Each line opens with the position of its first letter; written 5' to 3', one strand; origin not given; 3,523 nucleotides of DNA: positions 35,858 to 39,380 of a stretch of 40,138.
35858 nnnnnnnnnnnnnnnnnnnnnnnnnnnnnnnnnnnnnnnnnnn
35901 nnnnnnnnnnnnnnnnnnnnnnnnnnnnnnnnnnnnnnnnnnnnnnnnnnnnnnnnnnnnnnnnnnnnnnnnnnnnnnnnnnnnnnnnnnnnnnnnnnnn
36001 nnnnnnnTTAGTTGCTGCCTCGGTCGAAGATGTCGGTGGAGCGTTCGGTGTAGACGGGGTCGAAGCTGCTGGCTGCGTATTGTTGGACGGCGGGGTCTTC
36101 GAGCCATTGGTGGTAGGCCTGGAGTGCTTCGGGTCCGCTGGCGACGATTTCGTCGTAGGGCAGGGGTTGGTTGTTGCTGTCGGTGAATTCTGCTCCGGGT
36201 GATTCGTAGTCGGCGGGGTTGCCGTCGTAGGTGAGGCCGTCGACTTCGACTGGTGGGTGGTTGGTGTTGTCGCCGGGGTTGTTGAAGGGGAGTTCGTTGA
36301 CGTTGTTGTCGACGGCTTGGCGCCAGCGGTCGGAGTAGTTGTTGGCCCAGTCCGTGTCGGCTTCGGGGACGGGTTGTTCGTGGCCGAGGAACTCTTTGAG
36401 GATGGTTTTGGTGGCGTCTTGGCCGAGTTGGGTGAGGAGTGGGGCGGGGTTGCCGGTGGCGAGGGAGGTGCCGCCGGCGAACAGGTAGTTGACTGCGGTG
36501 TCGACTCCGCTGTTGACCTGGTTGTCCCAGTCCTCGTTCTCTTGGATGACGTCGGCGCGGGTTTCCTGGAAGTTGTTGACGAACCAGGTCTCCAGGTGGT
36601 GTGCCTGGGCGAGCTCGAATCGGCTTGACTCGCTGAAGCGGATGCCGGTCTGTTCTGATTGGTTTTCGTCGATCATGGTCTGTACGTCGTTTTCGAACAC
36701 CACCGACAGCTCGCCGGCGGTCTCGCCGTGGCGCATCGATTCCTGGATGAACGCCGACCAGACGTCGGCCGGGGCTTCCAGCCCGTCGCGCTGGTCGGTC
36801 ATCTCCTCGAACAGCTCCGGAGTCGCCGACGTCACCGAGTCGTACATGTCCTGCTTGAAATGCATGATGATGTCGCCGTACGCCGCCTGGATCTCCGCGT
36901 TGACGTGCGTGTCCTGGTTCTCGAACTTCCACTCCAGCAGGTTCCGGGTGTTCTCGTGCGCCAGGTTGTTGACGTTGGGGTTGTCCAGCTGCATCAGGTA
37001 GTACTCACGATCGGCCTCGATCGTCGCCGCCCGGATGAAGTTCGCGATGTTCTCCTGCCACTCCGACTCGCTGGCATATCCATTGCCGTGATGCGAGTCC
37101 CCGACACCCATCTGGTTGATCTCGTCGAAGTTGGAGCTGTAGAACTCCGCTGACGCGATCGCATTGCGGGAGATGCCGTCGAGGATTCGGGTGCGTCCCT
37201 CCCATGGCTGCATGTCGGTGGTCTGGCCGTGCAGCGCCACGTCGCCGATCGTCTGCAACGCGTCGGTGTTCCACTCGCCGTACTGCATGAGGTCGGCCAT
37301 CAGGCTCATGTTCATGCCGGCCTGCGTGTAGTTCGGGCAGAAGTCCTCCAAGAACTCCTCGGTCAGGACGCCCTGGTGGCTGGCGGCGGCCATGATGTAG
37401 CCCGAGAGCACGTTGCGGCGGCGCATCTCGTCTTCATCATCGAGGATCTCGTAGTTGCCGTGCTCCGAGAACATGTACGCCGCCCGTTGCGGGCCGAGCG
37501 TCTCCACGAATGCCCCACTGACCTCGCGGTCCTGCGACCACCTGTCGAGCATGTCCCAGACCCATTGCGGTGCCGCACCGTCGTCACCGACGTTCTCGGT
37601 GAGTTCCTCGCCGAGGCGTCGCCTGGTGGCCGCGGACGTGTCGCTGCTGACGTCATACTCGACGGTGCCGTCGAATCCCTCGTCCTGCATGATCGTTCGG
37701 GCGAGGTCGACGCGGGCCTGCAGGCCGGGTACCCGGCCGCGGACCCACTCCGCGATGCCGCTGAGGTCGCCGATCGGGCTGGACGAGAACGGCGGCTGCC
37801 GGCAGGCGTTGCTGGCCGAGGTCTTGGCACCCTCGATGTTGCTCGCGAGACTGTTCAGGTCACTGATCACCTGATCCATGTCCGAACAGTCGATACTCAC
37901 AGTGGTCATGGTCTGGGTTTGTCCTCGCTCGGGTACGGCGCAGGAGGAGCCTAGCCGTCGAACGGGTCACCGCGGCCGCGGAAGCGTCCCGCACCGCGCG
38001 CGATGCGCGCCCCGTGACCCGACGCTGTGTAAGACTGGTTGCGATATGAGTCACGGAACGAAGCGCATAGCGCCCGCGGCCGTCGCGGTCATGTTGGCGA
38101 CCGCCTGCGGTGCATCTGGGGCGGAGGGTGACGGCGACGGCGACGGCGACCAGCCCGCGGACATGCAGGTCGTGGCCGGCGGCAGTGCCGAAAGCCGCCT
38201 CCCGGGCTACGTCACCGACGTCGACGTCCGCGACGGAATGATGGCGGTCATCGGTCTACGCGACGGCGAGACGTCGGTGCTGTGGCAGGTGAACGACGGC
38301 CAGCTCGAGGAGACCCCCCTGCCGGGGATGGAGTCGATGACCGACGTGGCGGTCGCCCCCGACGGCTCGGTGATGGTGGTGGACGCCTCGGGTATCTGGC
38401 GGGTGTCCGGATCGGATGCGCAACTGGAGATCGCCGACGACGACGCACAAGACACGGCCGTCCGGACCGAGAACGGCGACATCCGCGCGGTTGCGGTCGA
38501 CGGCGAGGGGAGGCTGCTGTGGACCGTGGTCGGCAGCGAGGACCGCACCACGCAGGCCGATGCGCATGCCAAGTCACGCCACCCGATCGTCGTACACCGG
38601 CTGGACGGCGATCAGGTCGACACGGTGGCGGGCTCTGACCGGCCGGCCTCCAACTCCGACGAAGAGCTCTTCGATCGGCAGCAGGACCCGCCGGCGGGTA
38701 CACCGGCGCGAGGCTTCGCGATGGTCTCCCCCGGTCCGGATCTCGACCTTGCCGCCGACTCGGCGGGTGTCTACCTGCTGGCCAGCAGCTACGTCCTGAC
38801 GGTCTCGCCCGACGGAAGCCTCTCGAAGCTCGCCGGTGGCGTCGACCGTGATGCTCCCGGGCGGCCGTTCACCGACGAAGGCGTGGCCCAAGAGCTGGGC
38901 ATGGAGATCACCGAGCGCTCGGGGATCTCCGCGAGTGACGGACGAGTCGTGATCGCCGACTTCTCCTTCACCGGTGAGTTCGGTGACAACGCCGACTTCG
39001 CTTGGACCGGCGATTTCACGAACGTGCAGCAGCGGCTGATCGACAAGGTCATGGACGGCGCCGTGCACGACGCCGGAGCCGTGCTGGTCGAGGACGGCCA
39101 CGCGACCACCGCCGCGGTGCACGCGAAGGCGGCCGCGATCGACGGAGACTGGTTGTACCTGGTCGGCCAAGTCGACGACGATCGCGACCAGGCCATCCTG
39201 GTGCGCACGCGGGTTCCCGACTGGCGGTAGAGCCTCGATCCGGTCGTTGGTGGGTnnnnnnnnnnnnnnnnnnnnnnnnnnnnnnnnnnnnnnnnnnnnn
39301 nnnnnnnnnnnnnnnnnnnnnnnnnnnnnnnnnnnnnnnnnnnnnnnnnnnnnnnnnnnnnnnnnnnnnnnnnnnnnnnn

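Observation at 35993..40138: Apparently identical direct repeat of at least 907 bp with a 3239-bp period: apparent tandem duplication of the acidic-effector gene plus a beta-propeller lipoprotein gene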

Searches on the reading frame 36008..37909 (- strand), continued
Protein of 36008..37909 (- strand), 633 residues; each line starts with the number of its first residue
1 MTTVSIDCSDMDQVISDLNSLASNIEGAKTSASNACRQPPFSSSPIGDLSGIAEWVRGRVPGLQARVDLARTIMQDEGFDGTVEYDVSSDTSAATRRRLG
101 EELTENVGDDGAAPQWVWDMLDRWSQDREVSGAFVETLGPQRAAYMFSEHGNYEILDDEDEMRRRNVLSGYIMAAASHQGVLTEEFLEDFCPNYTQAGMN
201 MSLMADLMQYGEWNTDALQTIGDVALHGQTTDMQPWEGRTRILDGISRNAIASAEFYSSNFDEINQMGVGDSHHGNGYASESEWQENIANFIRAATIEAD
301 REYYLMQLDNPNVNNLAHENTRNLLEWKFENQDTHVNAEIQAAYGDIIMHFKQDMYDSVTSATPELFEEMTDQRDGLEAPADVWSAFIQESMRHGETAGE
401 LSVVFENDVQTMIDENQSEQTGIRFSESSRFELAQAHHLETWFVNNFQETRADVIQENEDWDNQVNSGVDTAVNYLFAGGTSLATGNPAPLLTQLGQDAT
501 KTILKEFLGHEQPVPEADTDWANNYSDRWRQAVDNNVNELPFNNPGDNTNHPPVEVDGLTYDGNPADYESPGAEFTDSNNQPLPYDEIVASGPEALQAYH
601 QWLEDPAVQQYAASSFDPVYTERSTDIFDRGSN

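Call 75: fold_search(model_id=the predicted structure, library=pdb)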
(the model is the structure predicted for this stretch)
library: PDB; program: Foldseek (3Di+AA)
matches with E <= 10: 372; with E <= 0.001: 0
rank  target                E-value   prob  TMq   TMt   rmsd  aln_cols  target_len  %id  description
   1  7sqc_H3               1.3e-02  0.94  0.19  0.24  21.1       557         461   10  Ciliary C1 central pair apparatus isolated from Chlamydomonas reinhardtii (released 2022-04-13)
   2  7sqc_H4               1.6e-02  0.90  0.19  0.23  20.6       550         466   10  Ciliary C1 central pair apparatus isolated from Chlamydomonas reinhardtii (released 2022-04-13)
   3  4evt                  2.7e-02  0.85  0.18  0.22  20.7       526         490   11  Crystal Structure of Mouse Catenin beta-59 in 8.3M urea (released 2013-05-01)
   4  4rv1_C                3.0e-02  0.90  0.19  0.26  17.3       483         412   12  Crystal Structure of Engineered Protein. Northeast Structural Genomics Consortium (NESG) Target OR497. (released 2014-12-10)
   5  7sqc_H0               4.2e-02  0.84  0.20  0.25  19.9       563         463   10  Ciliary C1 central pair apparatus isolated from Chlamydomonas reinhardtii (released 2022-04-13)
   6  5orm                  5.3e-02  0.69  0.15  0.23  19.6       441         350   12  Crystal structure of designed cPPR-Telo1 (released 2018-06-20)
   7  4rv1_B                5.5e-02  0.96  0.24  0.33  16.9       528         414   12  Crystal Structure of Engineered Protein. Northeast Structural Genomics Consortium (NESG) Target OR497. (released 2014-12-10)
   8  6bvv_A                5.9e-02  0.60  0.15  0.20  19.8       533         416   11  Nipah virus W protein C-terminus in complex with Importin alpha 3 (released 2018-07-04)
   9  8y0p_B                7.8e-02  0.63  0.17  0.20  20.4       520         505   13  Beta-Catenin in complex with peptide 301 (released 2024-04-17)
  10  4eva_C                9.5e-02  0.60  0.18  0.21  20.5       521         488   12  Crystal Structure of Mouse Catenin beta-59 in 5.6M urea (released 2013-05-01)
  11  6k06_C                1.2e-01  0.47  0.16  0.21  20.7       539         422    8  Crystal structure of Importin-alpha and phosphomimetic GM130 (released 2019-10-02)
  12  7peq_AD               1.2e-01  0.15  0.11  0.11  28.6       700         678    8  Model of the outer rings of the human nuclear pore complex (released 2021-10-20)
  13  7sqc_G1               1.5e-01  0.47  0.17  0.22  20.8       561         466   10  Ciliary C1 central pair apparatus isolated from Chlamydomonas reinhardtii (released 2022-04-13)
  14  7uzj_P                1.5e-01  0.41  0.17  0.22  20.8       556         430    9  Rat Kidney V1 complex with SidK and NCOA7B, State 1 (released 2023-11-22)
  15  4rv1_D                1.6e-01  0.63  0.19  0.26  14.5       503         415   10  Crystal Structure of Engineered Protein. Northeast Structural Genomics Consortium (NESG) Target OR497. (released 2014-12-10)
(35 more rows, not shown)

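Call 82: search_protein_families(library=pfam, proteins=[P0019, P0022, P0026, P0033, P0048, P0054, P0002, P0040, P0062, P0064], max_evalue=0.01)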
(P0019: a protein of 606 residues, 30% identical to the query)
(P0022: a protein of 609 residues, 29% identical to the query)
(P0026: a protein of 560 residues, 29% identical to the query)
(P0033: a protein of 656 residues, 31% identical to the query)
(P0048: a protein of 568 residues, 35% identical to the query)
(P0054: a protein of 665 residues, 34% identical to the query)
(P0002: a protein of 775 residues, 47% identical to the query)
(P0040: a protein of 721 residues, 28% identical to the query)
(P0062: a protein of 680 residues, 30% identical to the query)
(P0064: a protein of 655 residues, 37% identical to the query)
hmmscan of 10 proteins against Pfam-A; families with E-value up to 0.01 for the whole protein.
P0019 (606 aa): 1 family
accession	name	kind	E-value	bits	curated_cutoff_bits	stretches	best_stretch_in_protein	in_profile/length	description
PF15524.11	Ntox17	-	1.3e-10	41.8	25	1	519-597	8-91/98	Novel toxin 17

P0022 (609 aa): 1 family
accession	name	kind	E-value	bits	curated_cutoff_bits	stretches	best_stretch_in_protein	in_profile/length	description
PF00648.27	Peptidase_C2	-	7.5e-19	68.3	23.8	1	393-575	49-244/297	Calpain family cysteine protease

P0026 (560 aa): 1 family
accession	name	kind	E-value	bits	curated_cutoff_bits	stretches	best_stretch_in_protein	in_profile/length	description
PF20211.3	DUF6571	-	0.005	15.8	27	1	87-147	115-179/729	Family of unknown function (DUF6571)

P0033 (656 aa): 2 families
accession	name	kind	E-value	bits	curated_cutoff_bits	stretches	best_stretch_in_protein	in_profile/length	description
PF20211.3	DUF6571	-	4.1e-21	75.6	27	1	220-601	271-659/729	Family of unknown function (DUF6571)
PF23275.1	TPR_23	-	0.0022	18.3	27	0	266-303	175-212/234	ESX-1 secretion-associated protein EspA-like, TPR repeats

P0048 (568 aa): 1 family
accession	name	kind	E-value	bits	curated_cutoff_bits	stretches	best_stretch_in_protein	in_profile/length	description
PF20211.3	DUF6571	-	2.3e-15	56.6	27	2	248-422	272-467/729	Family of unknown function (DUF6571)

P0054 (665 aa): 1 family
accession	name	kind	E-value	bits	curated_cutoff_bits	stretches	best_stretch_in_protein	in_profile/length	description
PF20211.3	DUF6571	-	1.1e-30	107.2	27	1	247-592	270-640/729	Family of unknown function (DUF6571)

P0002 (775 aa): 1 family
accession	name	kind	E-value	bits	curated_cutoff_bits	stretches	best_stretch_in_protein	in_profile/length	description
PF21826.1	DUF6887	-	0.0046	17.7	24.2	0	221-242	3-24/62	Family of unknown function (DUF6887)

P0040 (721 aa): 0 families

P0062 (680 aa): 1 family
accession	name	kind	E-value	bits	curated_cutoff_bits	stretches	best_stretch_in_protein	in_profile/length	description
PF20211.3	DUF6571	-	1.2e-10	41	27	1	1-604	1-646/729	Family of unknown function (DUF6571)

P0064 (655 aa): 1 family
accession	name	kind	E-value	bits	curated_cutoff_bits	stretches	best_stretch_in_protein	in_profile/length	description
PF20211.3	DUF6571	-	4.2e-11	42.5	27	1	349-550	412-611/729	Family of unknown function (DUF6571)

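Call 85: find_encoding_contigs(protein=P0019, flank=6000, max_places=3)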
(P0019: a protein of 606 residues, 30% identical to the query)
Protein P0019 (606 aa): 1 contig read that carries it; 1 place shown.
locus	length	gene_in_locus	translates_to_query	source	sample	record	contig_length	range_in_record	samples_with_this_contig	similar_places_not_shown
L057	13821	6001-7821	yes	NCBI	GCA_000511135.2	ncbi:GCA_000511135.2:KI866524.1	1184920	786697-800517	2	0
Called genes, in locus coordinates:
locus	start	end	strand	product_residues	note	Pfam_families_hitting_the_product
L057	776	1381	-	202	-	-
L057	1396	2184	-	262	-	-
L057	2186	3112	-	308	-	-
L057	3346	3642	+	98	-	-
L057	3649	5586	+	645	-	-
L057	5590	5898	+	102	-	-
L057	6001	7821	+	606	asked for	PF15524:Ntox17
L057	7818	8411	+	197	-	-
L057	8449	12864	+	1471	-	PF01580:FtsK_SpoIIIE, PF13191:AAA_16 (faint), PF13401:AAA_22 (faint), PF01580:FtsK_SpoIIIE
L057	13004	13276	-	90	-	PF06013:WXG100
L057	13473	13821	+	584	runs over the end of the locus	PF00289:Biotin_carb_N, PF02786:CPSase_L_D2, PF02785:Biotin_carb_C, PF00364:Biotin_lipoyl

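Call 86: find_encoding_contigs(protein=P0022, flank=6000, max_places=3)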
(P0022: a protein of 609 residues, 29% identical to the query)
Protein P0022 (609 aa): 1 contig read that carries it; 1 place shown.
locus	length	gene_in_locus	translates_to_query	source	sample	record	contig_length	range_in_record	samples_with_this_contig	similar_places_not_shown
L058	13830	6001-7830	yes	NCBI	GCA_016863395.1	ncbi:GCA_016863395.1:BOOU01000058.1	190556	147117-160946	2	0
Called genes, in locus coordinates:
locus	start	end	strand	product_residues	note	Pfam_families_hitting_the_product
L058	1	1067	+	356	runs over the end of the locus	PF03054:tRNA_Me_trans, PF20259:tRNA_Me_trans_M, PF20258:tRNA_Me_trans_C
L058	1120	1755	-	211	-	PF13483:Lactamase_B_3, PF12706:Lactamase_B_2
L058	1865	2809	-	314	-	PF01066:CDP-OH_P_transf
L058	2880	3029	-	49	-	-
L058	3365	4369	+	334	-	PF01717:Meth_synt_2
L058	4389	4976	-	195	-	PF11716:MDMPI_N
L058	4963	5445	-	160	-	PF10604:Polyketide_cyc2 (weak), PF08327:AHSA1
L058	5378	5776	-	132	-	PF01022:HTH_5, PF12840:HTH_20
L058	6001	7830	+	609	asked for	PF00648:Peptidase_C2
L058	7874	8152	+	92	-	-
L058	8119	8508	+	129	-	-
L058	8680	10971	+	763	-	PF22745:Nlig-Ia, PF01653:DNA_ligase_aden, PF03120:OB_DNA_ligase, PF03119:DNA_ligase_ZBD, PF12826:HHH_2, PF14520:HHH_5 (weak), PF00533:BRCT, PF12738:PTCB-BRCT (weak)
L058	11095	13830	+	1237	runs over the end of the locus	PF00082:Peptidase_S8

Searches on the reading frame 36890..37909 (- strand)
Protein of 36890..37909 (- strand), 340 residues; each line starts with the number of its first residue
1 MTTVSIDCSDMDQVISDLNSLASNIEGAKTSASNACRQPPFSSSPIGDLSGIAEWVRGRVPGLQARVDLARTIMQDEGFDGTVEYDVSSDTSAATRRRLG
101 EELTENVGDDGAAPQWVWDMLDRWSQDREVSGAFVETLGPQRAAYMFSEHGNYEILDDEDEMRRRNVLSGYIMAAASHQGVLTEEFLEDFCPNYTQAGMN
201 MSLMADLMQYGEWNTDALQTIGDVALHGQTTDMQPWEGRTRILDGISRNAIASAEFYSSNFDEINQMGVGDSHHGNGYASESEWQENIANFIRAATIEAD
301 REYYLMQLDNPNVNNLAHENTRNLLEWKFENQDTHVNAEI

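Call 93: find_homologous_proteins(query=window:36890-37909:-, max_evalue=0.00001)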
Query window:36890-37909:-: 1692 candidates shared short words with the query, none scored E <= 0.00001.

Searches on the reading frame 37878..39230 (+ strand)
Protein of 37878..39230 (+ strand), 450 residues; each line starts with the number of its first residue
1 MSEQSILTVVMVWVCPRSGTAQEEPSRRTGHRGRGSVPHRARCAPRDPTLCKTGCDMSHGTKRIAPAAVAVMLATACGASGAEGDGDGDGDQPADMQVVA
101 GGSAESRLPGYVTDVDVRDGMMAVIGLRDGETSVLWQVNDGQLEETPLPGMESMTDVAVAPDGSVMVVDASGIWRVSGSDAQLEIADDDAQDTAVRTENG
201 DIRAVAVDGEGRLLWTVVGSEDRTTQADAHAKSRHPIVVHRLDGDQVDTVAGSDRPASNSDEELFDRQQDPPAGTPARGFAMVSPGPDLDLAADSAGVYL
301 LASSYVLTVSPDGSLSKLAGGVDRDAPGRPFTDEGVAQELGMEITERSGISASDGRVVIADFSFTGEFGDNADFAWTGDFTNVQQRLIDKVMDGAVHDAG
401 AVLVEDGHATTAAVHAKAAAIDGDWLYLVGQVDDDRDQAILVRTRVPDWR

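Call 8: search_protein_families(library=pfam, proteins=[window:37878-39230:+], max_evalue=0.01)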
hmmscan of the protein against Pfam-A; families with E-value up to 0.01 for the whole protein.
window:37878-39230:+ (450 aa): 0 families

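Call 40: search_protein_families(library=ncbifam, proteins=[window:38046-39230:+], max_evalue=0.1)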
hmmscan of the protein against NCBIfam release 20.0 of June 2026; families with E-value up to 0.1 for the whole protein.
window:38046-39230:+ (394 aa): 0 families

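Call 41: search_solved_structures(query=window:38046-39230:+, max_evalue=10)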
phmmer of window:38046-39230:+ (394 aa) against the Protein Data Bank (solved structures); distinct sequences matched with E-value up to 10: 2.
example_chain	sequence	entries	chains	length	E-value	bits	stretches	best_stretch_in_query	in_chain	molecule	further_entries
8a3w_Sg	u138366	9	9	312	0.45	12.8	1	75-112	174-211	Small ribosomal subunit protein RACK1 | Guanine nucleotide-binding protein subunit beta-like protein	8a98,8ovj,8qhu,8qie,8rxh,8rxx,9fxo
5t2a_7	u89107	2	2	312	0.55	12.5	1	75-112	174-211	RACK1 | LACK1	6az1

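Call 49: find_encoding_contigs(protein=window:38046-39230:+, flank=10000, max_places=10)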
Protein window:38046-39230:+ (394 aa): 1 contig read that carries it; 1 place shown.
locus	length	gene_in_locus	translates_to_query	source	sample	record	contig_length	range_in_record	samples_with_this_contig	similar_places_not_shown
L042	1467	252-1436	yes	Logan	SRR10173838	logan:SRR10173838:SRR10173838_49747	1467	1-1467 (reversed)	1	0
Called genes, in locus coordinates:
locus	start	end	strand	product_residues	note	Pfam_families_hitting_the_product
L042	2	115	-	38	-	?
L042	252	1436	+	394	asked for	-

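Call 59: search_protein_families(library=pfam, proteins=[window:38046-39230:+], max_evalue=10)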
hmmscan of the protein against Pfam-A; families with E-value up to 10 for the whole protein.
window:38046-39230:+ (394 aa): 3 families
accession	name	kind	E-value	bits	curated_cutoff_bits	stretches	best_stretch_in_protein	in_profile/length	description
PF04519.19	Bactofilin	-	0.084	13.6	27.9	1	317-368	6-57/98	Polymer-forming cytoskeletal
PF01436.27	NHL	-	1.4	9.5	20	0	293-306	6-20/28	NHL repeat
PF13517.12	FG-GAP_3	-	1.7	9.7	26.9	1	63-103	5-48/61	FG-GAP-like repeat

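Call 91: search_solved_structures(query=A3, max_evalue=1)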
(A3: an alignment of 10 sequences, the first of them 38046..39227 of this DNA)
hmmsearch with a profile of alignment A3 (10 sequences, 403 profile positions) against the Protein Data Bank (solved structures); distinct sequences matched with E-value up to 1: 101 (the best 60 are shown).
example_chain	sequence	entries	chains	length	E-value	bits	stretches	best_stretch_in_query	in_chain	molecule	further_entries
9ifo_A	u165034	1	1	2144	6.4e-37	131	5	94-200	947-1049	Teneurin-Like Protein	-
9pt5_A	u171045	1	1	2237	2.5e-29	106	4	94-200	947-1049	Teneurin-like protein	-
9igs_A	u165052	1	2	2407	2.4e-13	53.3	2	96-246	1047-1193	Isoform A1B1 of Teneurin-3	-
8r50_B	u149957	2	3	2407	2.4e-13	53.3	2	96-246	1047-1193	Teneurin-3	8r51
6fay_A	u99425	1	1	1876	6.9e-13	51.8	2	96-246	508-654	Odz3 protein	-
8r54_A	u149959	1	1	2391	1.7e-12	50.6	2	96-246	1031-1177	Teneurin-3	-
6qsd_A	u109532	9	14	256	1.8e-11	47.2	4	84-130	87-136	Pizza6S | Pizza6-S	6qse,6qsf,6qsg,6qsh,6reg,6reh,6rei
6vhh_A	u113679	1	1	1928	4.5e-11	45.8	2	98-199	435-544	Teneurin-2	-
6cmx_A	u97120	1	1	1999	5e-11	45.7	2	98-199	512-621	Teneurin-2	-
8fia_A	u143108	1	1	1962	5.4e-11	45.6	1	61-197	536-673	Teneurin-m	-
9g42_A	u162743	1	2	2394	6.6e-11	45.3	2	92-199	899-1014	Teneurin transmembrane protein 2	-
9g2h_A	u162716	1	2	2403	6.9e-11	45.3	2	93-199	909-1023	Teneurin transmembrane protein 2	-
9g41_A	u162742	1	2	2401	1.2e-10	44.5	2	102-198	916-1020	Teneurin transmembrane protein 2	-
9g2f_A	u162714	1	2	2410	1.2e-10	44.5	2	102-198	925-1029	Teneurin transmembrane protein 2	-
7bam_A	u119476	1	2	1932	4.1e-10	42.7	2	107-266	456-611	Teneurin-4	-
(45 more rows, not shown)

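Call 92: search_protein_families(library=pfam, alignment_id=A3, max_evalue=0.01)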
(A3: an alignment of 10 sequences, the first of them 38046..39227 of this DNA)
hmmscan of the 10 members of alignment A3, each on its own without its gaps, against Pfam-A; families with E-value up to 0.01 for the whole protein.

A. member 1, window:38046-39227:+ (394 aa): 0 families

B. families by the number of members that match (of 10 scanned): 3 families
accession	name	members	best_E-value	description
PF25021.1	TEN_NHL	3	0.00012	Teneurin NHL domain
PF01436.27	NHL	1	3.8e-05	NHL repeat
PF20067.5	SSL_N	1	9.4e-05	Strictosidine synthase-like, N-terminal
